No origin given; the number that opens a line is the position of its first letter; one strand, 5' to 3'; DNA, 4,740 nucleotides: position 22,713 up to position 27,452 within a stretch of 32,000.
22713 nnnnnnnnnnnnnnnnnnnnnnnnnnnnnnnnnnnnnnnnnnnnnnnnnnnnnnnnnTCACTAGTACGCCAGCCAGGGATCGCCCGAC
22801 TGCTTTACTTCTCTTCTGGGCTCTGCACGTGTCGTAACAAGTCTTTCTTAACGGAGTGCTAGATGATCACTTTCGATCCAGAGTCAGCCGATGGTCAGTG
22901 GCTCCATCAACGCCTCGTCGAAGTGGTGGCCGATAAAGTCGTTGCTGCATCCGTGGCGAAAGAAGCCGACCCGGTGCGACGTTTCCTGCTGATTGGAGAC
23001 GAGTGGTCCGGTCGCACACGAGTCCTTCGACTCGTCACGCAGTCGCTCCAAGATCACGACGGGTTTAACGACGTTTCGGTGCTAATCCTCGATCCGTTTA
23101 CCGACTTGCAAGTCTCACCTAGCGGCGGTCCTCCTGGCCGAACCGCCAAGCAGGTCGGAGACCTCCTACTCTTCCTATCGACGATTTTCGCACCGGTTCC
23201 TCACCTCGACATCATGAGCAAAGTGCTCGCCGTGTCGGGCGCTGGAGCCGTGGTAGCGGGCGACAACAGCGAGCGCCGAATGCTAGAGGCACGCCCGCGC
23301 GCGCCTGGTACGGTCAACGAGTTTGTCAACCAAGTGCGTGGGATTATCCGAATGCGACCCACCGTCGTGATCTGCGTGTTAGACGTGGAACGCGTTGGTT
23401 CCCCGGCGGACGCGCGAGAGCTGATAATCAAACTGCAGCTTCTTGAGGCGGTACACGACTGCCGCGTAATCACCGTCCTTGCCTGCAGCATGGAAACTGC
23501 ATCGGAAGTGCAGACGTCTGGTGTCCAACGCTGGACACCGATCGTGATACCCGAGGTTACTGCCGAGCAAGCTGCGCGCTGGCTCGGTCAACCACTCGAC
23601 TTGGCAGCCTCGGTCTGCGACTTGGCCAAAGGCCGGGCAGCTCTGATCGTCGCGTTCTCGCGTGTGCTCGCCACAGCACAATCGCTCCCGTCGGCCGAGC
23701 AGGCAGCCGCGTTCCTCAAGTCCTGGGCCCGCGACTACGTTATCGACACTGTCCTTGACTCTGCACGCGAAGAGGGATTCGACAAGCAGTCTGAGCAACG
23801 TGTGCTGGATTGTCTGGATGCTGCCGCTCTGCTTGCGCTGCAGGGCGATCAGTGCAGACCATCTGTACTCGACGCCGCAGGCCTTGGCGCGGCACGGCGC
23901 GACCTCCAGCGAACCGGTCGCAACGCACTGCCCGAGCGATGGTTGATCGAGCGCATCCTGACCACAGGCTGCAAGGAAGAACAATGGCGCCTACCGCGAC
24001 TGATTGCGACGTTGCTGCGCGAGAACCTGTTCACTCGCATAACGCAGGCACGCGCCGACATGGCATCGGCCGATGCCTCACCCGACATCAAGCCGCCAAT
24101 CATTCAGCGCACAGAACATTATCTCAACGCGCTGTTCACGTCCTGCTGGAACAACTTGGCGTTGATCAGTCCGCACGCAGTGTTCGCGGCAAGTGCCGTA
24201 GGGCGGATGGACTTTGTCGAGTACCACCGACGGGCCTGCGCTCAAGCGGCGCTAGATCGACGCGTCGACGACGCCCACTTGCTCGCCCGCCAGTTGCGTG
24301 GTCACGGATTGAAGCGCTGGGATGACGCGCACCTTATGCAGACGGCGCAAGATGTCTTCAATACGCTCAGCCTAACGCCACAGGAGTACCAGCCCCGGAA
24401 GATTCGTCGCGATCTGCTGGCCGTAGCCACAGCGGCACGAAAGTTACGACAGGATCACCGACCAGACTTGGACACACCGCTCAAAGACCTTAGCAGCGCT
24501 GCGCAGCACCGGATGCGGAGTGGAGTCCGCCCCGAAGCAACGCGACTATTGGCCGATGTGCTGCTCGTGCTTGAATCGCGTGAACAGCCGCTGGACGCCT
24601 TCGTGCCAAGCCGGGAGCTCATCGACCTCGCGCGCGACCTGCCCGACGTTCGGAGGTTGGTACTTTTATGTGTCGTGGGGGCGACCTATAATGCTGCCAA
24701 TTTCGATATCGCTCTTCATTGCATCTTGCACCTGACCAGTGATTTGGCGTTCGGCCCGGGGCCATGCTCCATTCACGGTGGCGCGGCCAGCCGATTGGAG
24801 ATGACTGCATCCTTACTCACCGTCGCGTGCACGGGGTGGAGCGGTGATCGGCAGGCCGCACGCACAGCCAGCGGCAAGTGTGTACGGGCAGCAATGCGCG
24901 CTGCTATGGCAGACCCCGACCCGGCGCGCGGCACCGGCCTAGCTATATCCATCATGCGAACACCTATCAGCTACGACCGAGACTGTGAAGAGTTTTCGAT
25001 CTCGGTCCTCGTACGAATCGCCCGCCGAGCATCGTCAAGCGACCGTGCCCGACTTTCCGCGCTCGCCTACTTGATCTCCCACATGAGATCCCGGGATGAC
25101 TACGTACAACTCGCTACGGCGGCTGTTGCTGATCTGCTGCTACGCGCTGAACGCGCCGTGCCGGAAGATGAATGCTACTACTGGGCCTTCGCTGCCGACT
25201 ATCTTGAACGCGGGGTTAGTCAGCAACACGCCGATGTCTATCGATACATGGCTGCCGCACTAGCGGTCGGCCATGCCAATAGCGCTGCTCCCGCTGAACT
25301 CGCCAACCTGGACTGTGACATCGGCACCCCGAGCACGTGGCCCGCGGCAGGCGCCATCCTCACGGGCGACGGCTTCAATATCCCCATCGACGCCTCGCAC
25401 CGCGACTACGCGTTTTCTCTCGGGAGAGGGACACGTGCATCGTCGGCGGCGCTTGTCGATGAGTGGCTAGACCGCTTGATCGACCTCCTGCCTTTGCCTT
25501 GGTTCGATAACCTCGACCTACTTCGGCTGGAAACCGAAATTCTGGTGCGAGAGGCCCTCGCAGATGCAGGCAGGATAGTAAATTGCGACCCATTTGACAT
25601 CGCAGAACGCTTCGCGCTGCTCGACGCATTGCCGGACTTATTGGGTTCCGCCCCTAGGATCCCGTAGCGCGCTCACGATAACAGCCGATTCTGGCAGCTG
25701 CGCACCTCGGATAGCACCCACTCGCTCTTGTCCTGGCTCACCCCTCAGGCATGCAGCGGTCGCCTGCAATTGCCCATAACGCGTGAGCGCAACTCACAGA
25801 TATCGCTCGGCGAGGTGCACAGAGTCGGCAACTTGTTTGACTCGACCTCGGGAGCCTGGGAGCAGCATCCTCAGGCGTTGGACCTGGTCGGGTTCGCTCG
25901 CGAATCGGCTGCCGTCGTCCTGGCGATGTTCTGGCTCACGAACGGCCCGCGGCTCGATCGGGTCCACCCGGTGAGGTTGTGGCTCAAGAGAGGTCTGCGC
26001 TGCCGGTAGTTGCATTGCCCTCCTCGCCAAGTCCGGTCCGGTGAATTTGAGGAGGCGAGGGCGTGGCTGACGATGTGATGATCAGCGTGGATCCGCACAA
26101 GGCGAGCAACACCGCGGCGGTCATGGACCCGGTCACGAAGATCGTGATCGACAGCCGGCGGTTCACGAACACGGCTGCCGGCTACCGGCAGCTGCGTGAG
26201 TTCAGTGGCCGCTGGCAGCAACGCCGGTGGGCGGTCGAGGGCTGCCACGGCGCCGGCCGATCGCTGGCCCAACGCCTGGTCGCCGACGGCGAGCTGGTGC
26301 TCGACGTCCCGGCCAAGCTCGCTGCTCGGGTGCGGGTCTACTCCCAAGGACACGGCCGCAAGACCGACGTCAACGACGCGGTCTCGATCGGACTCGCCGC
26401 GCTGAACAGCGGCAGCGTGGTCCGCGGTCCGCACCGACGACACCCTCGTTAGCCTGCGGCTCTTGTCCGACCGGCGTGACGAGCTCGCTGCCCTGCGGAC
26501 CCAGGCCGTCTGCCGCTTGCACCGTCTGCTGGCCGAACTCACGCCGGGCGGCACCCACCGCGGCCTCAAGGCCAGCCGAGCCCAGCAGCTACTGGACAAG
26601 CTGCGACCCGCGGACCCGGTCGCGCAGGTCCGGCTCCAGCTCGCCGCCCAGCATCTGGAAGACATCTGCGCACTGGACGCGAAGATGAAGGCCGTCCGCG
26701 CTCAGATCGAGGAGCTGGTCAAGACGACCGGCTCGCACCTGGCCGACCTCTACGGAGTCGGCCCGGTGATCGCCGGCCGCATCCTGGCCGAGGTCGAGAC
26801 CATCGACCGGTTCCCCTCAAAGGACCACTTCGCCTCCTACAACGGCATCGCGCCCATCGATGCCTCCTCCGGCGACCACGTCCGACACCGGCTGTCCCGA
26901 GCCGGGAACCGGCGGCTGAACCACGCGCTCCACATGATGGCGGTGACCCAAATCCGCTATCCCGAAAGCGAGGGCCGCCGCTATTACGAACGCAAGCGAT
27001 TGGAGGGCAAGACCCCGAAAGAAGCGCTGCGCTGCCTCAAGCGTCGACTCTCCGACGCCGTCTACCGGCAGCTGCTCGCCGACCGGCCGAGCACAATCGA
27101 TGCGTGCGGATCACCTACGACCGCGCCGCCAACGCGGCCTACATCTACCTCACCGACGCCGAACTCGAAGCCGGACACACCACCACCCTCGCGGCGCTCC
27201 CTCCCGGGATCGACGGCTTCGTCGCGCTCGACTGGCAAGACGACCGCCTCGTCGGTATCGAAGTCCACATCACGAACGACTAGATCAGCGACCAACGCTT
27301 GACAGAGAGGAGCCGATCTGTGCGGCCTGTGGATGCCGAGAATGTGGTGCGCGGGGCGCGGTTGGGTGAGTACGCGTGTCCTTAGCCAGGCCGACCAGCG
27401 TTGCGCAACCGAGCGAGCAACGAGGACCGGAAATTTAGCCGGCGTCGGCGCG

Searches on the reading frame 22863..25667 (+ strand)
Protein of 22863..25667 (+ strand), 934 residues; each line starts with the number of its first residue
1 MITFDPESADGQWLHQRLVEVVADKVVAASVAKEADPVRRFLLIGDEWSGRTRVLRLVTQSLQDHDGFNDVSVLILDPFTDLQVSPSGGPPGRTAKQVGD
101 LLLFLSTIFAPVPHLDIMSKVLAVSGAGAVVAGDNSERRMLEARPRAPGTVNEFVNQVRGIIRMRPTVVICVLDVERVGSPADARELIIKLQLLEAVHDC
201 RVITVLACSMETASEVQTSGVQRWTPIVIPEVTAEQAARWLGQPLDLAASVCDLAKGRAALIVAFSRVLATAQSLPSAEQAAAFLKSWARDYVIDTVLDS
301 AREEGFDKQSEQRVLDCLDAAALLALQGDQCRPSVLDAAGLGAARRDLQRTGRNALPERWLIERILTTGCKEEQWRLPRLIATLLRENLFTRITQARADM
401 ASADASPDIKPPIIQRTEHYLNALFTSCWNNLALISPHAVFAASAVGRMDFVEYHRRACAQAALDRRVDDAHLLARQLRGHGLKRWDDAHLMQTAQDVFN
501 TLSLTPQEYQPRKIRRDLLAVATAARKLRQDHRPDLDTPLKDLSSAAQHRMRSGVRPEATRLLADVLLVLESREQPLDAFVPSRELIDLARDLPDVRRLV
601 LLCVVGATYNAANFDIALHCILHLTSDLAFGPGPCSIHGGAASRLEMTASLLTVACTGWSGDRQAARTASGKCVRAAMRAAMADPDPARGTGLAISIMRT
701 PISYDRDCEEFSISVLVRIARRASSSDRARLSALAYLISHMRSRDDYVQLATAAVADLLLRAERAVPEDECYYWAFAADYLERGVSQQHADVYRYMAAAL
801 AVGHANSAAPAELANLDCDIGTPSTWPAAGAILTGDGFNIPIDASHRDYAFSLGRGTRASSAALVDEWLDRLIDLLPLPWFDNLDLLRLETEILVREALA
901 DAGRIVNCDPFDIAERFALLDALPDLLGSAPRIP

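Call 5: search_protein_families(library=pfam, proteins=[window:22863-25667:+], max_evalue=0.01)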
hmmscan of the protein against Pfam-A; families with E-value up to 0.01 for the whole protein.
window:22863-25667:+ (934 aa): 0 families

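Call 6: search_protein_families(library=padloc, proteins=[window:22863-25667:+], max_evalue=0.01)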
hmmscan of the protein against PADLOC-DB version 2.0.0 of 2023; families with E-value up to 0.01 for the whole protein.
window:22863-25667:+ (934 aa): 0 families

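Call 7: search_protein_families(library=ncbifam, proteins=[window:22863-25667:+], max_evalue=0.01)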
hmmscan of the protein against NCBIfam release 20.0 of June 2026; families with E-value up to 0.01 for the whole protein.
window:22863-25667:+ (934 aa): 0 families

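Call 75: find_homologous_proteins(query=window:22863-25664:+)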
Query window:22863-25664:+ (934 aa): 1 proteins with E <= 0.001 among 8000 candidates.
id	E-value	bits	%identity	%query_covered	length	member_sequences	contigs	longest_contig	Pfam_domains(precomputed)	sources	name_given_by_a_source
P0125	0.0e+0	2073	100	100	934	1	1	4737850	-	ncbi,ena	-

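Call 77: find_encoding_contigs(protein=P0125, flank=10000, max_places=2)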
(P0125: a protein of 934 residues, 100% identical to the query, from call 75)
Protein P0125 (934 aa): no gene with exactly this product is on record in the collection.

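Call 97: search_protein_families(library=phrogs, proteins=[window:22863-25664:+], max_evalue=0.001)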
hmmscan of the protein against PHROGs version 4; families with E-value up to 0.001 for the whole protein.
window:22863-25664:+ (934 aa): 0 families

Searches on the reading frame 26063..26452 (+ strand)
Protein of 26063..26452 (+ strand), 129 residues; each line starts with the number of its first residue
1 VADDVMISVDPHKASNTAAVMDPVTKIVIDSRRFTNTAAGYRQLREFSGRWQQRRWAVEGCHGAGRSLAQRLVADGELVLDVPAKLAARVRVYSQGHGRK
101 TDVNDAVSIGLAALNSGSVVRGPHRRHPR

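Call 52: search_protein_families(library=pfam, proteins=[window:26063-26452:+], max_evalue=0.01)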
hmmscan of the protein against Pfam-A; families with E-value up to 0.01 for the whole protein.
window:26063-26452:+ (129 aa): 1 family
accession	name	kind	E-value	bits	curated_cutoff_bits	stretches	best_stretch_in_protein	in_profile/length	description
PF01548.23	DEDD_Tnp_IS110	-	1.2e-11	45.1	29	1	9-114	3-107/155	Transposase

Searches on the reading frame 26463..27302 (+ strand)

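Call 52: search_protein_families(library=pfam, proteins=[window:26463-27302:+], max_evalue=0.01)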
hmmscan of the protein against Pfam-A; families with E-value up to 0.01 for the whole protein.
window:26463-27302:+ (279 aa): 1 family
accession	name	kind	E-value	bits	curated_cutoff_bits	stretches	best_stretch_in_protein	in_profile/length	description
PF02371.22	Transposase_20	-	8.1e-23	81.1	21.3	1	92-176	3-87/87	Transposase IS116/IS110/IS902 family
